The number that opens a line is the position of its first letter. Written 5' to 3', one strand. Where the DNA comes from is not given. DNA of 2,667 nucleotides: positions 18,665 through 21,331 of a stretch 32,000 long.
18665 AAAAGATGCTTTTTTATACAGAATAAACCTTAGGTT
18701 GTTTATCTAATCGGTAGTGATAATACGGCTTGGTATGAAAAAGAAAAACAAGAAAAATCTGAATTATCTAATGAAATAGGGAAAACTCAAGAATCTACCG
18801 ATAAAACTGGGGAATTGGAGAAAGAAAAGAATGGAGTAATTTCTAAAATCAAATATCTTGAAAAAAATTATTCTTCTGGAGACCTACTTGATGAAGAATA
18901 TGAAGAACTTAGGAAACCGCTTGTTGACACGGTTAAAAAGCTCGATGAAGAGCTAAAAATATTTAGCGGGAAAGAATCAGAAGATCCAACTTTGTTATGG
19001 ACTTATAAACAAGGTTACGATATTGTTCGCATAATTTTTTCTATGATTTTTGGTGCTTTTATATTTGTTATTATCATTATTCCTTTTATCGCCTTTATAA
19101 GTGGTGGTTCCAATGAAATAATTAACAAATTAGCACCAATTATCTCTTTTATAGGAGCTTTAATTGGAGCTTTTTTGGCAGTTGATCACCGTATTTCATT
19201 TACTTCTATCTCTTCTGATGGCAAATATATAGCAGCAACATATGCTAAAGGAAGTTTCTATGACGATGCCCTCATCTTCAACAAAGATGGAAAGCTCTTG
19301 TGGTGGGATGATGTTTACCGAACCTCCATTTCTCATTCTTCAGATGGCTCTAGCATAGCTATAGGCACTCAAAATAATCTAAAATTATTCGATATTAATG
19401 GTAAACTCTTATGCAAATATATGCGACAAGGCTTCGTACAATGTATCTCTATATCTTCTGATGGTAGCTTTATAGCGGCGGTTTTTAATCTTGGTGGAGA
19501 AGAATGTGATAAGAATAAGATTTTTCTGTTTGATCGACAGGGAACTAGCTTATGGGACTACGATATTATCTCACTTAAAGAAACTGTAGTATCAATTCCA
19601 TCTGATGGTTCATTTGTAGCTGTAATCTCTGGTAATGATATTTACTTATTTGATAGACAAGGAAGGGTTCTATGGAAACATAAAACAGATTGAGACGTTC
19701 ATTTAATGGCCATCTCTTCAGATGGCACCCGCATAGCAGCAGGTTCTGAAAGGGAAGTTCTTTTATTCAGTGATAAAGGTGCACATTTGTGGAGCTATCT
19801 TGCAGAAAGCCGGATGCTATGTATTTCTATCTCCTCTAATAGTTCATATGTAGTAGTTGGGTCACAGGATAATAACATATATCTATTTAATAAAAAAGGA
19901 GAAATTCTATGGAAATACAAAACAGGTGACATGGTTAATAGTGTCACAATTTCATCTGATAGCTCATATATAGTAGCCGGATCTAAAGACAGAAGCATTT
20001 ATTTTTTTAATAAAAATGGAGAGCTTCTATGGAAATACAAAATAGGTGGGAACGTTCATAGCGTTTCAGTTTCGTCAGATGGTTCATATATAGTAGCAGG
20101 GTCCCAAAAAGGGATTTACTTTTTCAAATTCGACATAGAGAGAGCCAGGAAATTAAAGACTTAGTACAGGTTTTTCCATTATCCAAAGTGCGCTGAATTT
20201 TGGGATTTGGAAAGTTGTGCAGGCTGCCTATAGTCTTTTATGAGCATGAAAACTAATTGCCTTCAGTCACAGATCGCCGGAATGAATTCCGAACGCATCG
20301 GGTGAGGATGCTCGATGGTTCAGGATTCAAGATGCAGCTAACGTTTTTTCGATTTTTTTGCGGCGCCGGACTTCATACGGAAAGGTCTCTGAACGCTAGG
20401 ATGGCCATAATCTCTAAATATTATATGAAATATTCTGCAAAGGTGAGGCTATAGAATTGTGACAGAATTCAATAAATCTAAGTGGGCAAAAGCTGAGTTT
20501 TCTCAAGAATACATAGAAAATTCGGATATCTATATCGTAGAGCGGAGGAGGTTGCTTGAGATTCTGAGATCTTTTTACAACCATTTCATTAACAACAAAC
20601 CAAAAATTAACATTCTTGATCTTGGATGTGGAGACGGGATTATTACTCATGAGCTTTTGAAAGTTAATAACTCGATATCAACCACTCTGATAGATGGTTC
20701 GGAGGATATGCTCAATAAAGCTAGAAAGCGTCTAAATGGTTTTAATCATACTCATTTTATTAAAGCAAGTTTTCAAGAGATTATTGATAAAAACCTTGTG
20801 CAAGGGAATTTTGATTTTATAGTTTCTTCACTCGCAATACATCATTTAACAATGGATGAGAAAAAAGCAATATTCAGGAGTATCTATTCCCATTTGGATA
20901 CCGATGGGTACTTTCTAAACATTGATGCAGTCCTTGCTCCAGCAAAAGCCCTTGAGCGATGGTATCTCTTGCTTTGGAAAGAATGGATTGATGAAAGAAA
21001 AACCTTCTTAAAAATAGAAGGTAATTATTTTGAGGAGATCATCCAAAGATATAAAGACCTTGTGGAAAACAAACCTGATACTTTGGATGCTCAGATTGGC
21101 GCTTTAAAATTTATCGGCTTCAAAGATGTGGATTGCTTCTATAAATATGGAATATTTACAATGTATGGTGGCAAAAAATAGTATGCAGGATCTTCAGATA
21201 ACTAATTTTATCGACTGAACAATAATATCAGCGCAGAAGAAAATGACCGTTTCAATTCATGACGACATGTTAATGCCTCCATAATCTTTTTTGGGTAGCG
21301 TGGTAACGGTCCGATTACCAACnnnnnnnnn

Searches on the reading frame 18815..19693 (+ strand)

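Call 23: search_protein_families(library=pfam, proteins=[window:18815-19693:+], max_evalue=0.01)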
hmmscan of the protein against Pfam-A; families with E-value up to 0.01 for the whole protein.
window:18815-19693:+ (292 aa): 5 families
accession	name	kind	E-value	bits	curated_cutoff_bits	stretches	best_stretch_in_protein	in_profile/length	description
PF18975.6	DUF5711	-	2.8e-05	24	26.3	0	231-285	34-87/344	Family of unknown function (DUF5711)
PF25174.1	Beta-prop_THOC3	-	0.0011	18.5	305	0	170-222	175-230/272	THOC3 beta-propeller domain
PF05935.17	Arylsulfotrans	-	0.0032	17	24.2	0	232-289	26-84/374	Arylsulfotransferase (ASST)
PF00400.38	WD40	-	0.0039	18.1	27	0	206-222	12-28/39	WD domain, G-beta repeat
PF24817.1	WD40_WDHD1_1st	-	0.0041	16.8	109.9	0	124-148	222-246/291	WDHD1 first WD40 domain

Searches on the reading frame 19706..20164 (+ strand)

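Call 23: search_protein_families(library=pfam, proteins=[window:19706-20164:+], max_evalue=0.01)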
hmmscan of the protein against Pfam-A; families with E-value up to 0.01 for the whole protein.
window:19706-20164:+ (152 aa): 38 families (the best 25 are shown)
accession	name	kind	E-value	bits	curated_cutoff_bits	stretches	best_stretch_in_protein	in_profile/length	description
PF13570.13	Beta-prop_ACSF4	-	5.2e-18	66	133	1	8-138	20-157/329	Beta-alanine-activating enzyme, beta-propeller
PF00400.38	WD40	-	4.9e-17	62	27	2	74-102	12-39/39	WD domain, G-beta repeat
PF25292.1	Beta-prop_CGLA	-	3.3e-15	56.8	26.8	2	58-108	56-109/316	Lambda-carrageenase beta-propeller domain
PF23414.1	Beta-prop_EML_2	-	2e-14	54.1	90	1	8-102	12-109/266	Echinoderm microtubule-associated protein second beta-propeller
PF25174.1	Beta-prop_THOC3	-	1.5e-10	41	305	1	35-118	172-258/272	THOC3 beta-propeller domain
PF18975.6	DUF5711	-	6.7e-10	39.1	26.3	1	14-131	35-156/344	Family of unknown function (DUF5711)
PF24814.1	WD40_Prp19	-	1.3e-09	38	320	1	36-150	8-126/281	Prp19 WD40 domain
PF25172.1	Beta-prop_WDR3_2nd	-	1.6e-09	37.9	140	1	1-102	5-108/293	WDR3 second beta-propeller domain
PF13360.13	PQQ_2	-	1.3e-08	35.3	27.6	1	20-131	7-117/233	Outer membrane protein assembly factor BamB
PF24796.1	WDR55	-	3e-08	33.5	200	1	24-64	169-209/296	WDR55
PF20426.4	NBCH_WD40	-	4.9e-08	32.6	50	1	16-102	254-341/350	Neurobeachin beta propeller domain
PF25173.1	Beta-prop_WDR3_1st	-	9.4e-08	32.4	154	1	3-134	37-175/184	WDR3 first beta-propeller domain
PF24807.1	WD40_CDC20-Fz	-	1.4e-07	31.6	200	1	8-137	21-158/292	CDC20/Fizzy WD40 domain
PF24817.1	WD40_WDHD1_1st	-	1.5e-07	31.4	109.9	1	2-136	12-150/291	WDHD1 first WD40 domain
PF25171.1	Beta-prop_WDR36-Utp21_1st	-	5.1e-07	29.8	80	2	34-106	150-225/266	WDR36/Utp21 first beta-propeller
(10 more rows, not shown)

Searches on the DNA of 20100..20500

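Call 97: search_rna_families(source=window, start=20100, end=20500, threshold=evalue, max_evalue=1)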
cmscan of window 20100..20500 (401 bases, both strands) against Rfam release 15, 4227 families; matches with E-value up to 1: 0.
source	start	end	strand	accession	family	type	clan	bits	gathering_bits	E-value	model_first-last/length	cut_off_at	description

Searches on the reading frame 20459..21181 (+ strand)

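Call 23: search_protein_families(library=pfam, proteins=[window:20459-21181:+], max_evalue=0.01)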
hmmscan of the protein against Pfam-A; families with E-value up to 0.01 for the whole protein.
window:20459-21181:+ (240 aa): 16 families
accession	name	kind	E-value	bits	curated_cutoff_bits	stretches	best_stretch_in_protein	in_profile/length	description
PF13847.12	Methyltransf_31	-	3.4e-18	66.2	27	1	47-167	2-127/145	Methyltransferase domain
PF13649.12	Methyltransf_25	-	2.2e-17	63.9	27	1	52-150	1-97/97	Methyltransferase domain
PF08242.18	Methyltransf_12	-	2.4e-16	60.7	30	1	53-152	1-98/98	Methyltransferase domain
PF08241.18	Methyltransf_11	-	1.9e-13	51.3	21.2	1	53-153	1-94/95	Methyltransferase domain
PF13489.12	Methyltransf_23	-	1.2e-12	48.3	27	1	36-170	9-134/164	Methyltransferase domain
PF05175.20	MTS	-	1.9e-09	37.9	23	1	45-152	28-136/170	Methyltransferase small domain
PF01209.24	Ubie_methyltran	-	2.2e-08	34.2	20.1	1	35-171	34-168/233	ubiE/COQ5 methyltransferase family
PF02353.26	CMAS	-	6.6e-07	29.4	27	1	47-156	61-166/273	Mycolic acid cyclopropane synthetase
PF01795.25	Methyltransf_5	-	1.9e-05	24.7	27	1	42-136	14-111/309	MraW methylase family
PF03848.20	TehB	-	5.6e-05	23.1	20.4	1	51-158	33-136/193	Tellurite resistance protein TehB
PF05401.17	NodS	-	0.00021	21.6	24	1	28-153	27-143/201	Nodulation protein S (NodS)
PF05891.18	Methyltransf_PK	-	0.00048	20.2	27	1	33-153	42-158/218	AdoMet dependent proline di-methyltransferase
PF13679.12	Methyltransf_32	-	0.00057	20.3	27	1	31-112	8-96/143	Methyltransferase domain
PF00398.26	RrnaAD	-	0.0014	18.2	24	1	42-107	29-92/263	Ribosomal RNA adenine dimethylase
PF01728.25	FtsJ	-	0.003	18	24.1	1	32-127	9-101/181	FtsJ-like methyltransferase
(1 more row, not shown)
